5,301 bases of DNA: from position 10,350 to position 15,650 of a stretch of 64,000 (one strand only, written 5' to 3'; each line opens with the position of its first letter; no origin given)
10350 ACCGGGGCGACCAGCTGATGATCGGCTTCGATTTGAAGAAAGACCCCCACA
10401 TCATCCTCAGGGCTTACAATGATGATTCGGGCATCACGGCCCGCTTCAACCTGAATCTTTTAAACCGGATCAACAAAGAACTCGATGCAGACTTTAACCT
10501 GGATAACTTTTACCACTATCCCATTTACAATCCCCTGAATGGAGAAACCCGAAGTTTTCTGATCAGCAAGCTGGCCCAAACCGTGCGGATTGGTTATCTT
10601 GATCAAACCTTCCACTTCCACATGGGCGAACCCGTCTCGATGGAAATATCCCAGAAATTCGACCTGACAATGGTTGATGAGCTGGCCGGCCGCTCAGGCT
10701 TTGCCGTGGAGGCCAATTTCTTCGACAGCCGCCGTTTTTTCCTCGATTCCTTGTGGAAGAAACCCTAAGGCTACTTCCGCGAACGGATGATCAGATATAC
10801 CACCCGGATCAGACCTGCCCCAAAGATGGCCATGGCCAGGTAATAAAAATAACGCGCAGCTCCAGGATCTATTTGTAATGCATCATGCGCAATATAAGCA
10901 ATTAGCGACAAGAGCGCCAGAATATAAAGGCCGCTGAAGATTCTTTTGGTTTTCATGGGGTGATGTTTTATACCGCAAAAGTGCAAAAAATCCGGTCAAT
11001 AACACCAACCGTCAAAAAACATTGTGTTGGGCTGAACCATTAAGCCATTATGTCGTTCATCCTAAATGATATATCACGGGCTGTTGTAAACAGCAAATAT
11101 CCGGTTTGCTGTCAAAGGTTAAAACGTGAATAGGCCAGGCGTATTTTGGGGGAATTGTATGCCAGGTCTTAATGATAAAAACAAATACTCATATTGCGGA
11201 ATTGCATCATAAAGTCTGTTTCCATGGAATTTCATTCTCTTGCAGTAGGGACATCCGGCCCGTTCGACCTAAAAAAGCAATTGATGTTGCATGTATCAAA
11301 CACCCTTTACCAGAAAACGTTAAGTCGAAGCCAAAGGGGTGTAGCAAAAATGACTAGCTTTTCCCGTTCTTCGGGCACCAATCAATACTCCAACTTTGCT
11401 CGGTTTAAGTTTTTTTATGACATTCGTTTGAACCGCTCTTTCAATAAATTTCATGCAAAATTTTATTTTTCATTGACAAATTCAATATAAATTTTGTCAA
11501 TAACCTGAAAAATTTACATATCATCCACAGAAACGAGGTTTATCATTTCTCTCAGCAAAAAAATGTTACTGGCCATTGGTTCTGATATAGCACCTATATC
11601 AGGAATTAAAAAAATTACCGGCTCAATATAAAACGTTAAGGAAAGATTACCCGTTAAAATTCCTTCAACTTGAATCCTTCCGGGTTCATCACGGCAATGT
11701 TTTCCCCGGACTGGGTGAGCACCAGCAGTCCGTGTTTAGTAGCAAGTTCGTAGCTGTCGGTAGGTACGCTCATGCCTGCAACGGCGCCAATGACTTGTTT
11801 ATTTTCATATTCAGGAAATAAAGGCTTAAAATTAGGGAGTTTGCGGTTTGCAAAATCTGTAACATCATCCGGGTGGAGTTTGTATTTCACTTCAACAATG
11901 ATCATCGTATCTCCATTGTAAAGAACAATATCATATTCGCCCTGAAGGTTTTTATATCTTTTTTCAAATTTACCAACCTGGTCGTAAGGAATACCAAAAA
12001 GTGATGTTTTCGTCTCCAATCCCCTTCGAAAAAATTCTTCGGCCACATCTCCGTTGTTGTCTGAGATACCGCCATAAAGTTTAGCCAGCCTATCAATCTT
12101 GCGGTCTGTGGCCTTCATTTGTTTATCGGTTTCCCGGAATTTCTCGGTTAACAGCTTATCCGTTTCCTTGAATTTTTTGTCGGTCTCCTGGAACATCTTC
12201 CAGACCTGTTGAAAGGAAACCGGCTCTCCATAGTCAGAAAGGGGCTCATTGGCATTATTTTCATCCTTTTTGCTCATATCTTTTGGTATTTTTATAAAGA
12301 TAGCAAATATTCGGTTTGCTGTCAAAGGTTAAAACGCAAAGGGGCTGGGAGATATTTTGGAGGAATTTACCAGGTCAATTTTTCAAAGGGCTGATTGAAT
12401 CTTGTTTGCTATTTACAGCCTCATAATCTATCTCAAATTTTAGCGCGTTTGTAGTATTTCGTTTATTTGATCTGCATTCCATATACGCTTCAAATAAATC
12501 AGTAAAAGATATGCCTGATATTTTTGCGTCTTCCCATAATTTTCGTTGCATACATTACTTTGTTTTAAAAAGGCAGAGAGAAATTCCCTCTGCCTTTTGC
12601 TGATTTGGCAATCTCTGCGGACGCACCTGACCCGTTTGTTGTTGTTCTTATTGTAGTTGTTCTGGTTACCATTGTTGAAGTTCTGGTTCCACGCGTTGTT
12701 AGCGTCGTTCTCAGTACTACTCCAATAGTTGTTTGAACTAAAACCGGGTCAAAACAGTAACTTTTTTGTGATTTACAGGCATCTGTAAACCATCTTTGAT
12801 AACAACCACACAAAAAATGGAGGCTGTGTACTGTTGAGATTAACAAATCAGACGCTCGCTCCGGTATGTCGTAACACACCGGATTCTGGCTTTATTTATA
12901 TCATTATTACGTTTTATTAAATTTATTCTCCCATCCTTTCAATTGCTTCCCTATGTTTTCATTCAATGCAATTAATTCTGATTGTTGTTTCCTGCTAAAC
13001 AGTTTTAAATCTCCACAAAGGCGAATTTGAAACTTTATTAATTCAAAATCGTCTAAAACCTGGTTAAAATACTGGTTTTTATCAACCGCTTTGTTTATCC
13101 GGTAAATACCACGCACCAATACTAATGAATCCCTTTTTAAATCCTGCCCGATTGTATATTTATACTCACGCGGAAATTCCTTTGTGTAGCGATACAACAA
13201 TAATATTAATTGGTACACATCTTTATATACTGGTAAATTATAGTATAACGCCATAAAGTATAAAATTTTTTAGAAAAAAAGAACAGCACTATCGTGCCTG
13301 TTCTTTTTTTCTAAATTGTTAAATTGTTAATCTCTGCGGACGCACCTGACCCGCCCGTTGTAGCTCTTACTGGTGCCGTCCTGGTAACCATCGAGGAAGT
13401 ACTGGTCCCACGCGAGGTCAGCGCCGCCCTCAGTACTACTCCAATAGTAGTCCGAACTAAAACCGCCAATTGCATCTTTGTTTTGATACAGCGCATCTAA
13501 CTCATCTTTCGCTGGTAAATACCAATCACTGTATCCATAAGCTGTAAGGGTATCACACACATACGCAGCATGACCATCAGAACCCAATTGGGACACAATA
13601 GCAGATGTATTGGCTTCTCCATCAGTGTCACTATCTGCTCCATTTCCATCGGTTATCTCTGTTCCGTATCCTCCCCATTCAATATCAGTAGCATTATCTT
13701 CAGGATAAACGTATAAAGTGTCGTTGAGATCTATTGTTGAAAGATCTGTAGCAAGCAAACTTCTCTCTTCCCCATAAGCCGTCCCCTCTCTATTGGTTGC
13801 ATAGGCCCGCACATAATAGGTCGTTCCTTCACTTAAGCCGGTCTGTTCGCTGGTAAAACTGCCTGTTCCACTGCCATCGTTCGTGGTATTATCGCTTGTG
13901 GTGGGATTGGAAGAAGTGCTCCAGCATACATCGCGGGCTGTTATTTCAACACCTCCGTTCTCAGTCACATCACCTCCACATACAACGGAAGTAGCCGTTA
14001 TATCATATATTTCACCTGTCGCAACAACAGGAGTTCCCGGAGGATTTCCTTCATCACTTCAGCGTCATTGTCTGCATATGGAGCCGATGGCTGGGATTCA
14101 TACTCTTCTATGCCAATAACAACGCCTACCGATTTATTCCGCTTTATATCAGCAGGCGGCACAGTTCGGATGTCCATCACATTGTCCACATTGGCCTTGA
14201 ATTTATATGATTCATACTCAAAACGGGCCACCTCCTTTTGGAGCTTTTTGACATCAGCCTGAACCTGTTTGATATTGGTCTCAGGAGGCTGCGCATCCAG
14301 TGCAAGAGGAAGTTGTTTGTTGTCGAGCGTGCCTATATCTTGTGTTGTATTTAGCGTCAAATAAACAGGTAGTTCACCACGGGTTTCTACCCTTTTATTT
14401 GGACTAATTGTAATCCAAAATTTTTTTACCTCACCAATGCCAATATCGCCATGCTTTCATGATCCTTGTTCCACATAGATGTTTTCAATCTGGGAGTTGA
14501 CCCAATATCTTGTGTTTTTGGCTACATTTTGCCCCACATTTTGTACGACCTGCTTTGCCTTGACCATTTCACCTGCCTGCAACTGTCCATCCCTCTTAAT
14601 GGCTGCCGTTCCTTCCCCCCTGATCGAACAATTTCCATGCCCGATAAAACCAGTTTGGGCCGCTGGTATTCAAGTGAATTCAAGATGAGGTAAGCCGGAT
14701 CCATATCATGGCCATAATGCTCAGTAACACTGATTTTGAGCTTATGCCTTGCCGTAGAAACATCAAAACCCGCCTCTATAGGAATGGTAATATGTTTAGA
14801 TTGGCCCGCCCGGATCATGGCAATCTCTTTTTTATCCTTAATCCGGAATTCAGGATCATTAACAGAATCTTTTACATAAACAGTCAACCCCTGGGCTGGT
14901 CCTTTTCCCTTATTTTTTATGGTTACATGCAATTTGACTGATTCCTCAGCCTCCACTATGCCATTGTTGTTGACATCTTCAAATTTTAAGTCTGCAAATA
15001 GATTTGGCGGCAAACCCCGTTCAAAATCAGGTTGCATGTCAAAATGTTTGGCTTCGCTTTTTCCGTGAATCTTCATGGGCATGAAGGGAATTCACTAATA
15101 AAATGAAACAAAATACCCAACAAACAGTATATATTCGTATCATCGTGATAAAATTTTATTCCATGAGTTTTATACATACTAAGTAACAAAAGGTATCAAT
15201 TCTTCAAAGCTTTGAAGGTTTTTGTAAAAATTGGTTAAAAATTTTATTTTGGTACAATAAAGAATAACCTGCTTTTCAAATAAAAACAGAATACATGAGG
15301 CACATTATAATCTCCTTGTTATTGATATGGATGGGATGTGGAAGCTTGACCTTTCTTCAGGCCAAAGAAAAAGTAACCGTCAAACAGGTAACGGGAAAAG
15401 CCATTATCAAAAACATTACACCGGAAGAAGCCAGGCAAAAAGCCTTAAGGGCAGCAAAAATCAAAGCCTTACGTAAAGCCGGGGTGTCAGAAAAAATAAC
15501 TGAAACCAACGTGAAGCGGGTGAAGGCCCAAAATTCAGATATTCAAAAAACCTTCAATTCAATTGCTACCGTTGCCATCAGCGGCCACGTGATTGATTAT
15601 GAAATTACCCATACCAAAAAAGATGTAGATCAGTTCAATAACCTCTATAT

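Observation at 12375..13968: Diversity-generating retroelement with an adenine-specific TR/VR signature but only a 58-codon stub of its reverse transcriptase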

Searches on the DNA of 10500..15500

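Call 56: search_rna_families(source=window, start=10500, end=15500, threshold=evalue, max_evalue=1)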
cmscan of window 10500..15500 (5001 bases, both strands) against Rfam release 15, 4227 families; matches with E-value up to 1: 3.
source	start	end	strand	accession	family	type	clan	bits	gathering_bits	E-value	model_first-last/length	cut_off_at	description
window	13274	13350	-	RF02057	STnc40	Gene; sRNA;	-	24.9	45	0.43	1-70/70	no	Salmonella enterica sRNA STnc40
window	13264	13328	+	RF00920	MIR444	Gene; miRNA;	-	24.5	110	0.1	28-96/116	no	MIR444 microRNA precursor family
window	12555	12596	-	RF02527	SSRC38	Gene; sRNA;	-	23.6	80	0.52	1-166/166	no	Streptococcus sRNA SSRC38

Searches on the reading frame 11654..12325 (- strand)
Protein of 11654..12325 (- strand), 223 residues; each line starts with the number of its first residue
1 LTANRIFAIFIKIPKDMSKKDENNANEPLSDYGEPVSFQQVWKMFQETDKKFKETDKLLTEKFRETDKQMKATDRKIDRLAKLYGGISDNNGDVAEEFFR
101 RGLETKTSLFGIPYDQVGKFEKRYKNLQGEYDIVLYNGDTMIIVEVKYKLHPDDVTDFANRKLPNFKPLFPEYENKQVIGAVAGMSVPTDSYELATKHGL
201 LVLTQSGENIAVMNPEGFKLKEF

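Call 5: search_protein_families(library=pfam, proteins=[window:11654-12325:-], max_evalue=0.1)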
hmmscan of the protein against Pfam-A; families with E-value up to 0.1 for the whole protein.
window:11654-12325:- (223 aa): 6 families
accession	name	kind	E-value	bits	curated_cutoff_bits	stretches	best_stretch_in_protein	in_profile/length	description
PF11083.13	Relaxase_C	-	0.00013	22.6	30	1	47-93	18-65/125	C-terminal helical hairpin domain from relaxase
PF03008.20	DUF234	-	0.011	16.6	22.5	1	94-149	35-90/100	Archaea bacterial proteins of unknown function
PF05240.20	APOBEC_C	-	0.043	14.3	23.6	0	195-219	19-43/78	APOBEC-like C-terminal domain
PF12644.12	DUF3782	-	0.06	14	24.4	0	59-105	6-52/78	Protein of unknown function (DUF3782)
PF07788.17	PDDEXK_10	-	0.07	13.5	21.2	0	130-159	4-32/74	PD-(D/E)XK nuclease superfamily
PF15619.11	Lebercilin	-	0.072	13.1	34.3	0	43-83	70-110/193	Ciliary protein causing Leber congenital amaurosis disease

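Call 18: search_protein_families(library=ncbifam, proteins=[window:11654-12277:-], max_evalue=0.01)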
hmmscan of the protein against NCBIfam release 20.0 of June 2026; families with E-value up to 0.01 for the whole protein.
window:11654-12277:- (207 aa): 1 family
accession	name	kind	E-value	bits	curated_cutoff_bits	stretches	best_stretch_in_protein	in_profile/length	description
NF009154.0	PRK12497.3-3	equivalog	0.0093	16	109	0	108-132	36-60/123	YraN family protein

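Call 33: find_encoding_contigs(protein=window:11654-12277:-, flank=10000)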
Protein window:11654-12277:- (207 aa): no gene with exactly this product is on record in the collection.

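Call 66: search_protein_families(library=phrogs, proteins=[window:11654-12277:-], max_evalue=0.01)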
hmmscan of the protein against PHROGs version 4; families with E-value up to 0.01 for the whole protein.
window:11654-12277:- (207 aa): 0 families

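Call 67: search_protein_families(library=padloc, proteins=[window:11654-12277:-], max_evalue=0.01)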
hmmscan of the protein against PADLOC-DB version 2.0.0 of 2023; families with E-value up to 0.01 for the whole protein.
window:11654-12277:- (207 aa): 0 families

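Call 70: search_solved_structures(query=window:11654-12277:-, max_evalue=10)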
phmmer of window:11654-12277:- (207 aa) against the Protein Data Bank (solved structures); distinct sequences matched with E-value up to 10: 2.
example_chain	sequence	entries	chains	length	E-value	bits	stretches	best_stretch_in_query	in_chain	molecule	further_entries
3stp_A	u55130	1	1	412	0.14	15.4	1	63-168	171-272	Galactonate dehydratase, putative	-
2zme_B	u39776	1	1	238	0.23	14.7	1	31-82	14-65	Vacuolar protein-sorting-associated protein 36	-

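Call 72: search_protein_representatives(protein=window:11654-12277:-)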
Query: 207 residues. Proteins with E-value up to 0.001 (for the whole library): 2845; up to 1e-10: 1145; up to 1e-30: 55. The best 150 are listed.
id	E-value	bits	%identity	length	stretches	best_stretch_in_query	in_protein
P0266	3.4e-79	281.8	63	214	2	51-207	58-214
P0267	6.2e-54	199.4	54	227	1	26-200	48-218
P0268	1.0e-50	188.9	46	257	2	22-207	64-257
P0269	2.3e-50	187.8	47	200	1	19-204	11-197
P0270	6.7e-47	176.4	61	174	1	4-155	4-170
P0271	2.2e-46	174.7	47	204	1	18-201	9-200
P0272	7.9e-46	172.9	44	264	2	22-205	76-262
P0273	2.5e-45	171.3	44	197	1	1-206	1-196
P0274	9.1e-45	169.5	42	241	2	35-207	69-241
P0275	1.6e-44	168.7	44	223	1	8-206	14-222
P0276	2.6e-43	164.7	47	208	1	11-205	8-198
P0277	1.2e-42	162.6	44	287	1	7-207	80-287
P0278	1.8e-42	162.0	47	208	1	6-207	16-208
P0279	1.1e-41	159.5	49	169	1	36-207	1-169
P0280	3.4e-41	157.8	48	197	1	30-199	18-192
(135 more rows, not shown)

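Call 74: search_protein_families(library=pfam, alignment_id=A2, max_evalue=0.01)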
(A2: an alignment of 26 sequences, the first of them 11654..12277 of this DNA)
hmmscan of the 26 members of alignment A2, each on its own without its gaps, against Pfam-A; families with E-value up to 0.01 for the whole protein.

A. member 1, window:11654-12277:- (207 aa): 1 family
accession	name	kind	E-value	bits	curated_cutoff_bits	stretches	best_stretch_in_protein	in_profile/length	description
PF11083.13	Relaxase_C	-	0.00011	22.8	30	1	31-77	18-65/125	C-terminal helical hairpin domain from relaxase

B. families by the number of members that match (of 26 scanned): 27 families (the first 25 are shown)
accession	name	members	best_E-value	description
PF09002.17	Card1_endonuc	3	0.00035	Card1-like, endonuclease domain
PF12644.12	DUF3782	3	0.0014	Protein of unknown function (DUF3782)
PF11083.13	Relaxase_C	2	0.00011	C-terminal helical hairpin domain from relaxase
PF00261.25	Tropomyosin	2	0.0017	Tropomyosin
PF04048.20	Sec8_N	1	4.4e-05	Exocyst complex component Sec8 N-terminal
PF00015.26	MCPsignal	1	4.7e-05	Methyl-accepting chemotaxis protein (MCP) signalling domain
PF24447.1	RE_BanI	1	5.1e-05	Type II restriction enzyme BanI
PF07321.17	YscO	1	6.7e-05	Type III secretion protein YscO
PF06103.16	DUF948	1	0.00036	Bacterial protein of unknown function (DUF948)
PF15619.11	Lebercilin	1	0.00043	Ciliary protein causing Leber congenital amaurosis disease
PF13020.12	NOV_C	1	0.00091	Protein NO VEIN, C-terminal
PF20651.3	EXOC6_Sec15_N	1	0.0012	Exocyst complex component EXOC6/Sec15, N-terminal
PF12795.12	MscS_porin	1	0.0016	Mechanosensitive ion channel porin domain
PF02021.23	UPF0102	1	0.0017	Uncharacterised protein family UPF0102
PF19111.5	DUF5798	1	0.0027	Family of unknown function (DUF5798)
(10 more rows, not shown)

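Call 75: search_solved_structures(query=A2, max_evalue=1)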
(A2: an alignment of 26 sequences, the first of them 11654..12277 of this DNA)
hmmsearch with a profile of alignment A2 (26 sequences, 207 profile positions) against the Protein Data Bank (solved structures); distinct sequences matched with E-value up to 1: 42.
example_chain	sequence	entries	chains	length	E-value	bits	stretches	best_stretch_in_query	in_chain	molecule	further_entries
9cfs_A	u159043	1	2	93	0.057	16.1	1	26-85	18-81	Long regulatory protein rop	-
8qae_A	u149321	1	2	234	0.059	16.1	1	7-69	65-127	sc-apCC-6-SLLA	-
9tqb_C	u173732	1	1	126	0.062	16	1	31-77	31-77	BLOC-1-related complex subunit 7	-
6d7u_B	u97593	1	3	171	0.064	16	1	24-107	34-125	Hemagglutinin HA2 chain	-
9yoj_B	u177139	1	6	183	0.095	15.4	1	27-110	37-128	Hemagglutinin HA2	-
8a3k_UNK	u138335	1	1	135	0.1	15.3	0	20-71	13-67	sc-apCC-4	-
6kos_A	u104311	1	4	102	0.13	15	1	8-81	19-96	SUWA (Super WA20)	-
6eup_A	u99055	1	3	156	0.16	14.7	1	20-87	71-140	Adhesin A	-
7bdv_A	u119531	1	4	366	0.16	14.6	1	74-133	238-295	Can2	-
6ii4_B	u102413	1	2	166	0.16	14.6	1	24-108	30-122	Hemagglutinin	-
6ii8_B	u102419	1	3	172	0.17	14.6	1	24-108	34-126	Hemagglutinin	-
6ii9_B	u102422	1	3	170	0.17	14.5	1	24-108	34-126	Hemagglutinin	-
4lki_B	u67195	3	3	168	0.18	14.5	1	24-108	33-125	hemagglutinin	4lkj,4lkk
4bsa_B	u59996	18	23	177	0.18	14.5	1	24-108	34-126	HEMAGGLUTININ | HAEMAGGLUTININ HA2 | Hemagglutinin HA2 chain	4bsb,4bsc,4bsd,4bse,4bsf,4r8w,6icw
4n60_B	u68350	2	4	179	0.18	14.5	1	24-108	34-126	Hemagglutinin HA2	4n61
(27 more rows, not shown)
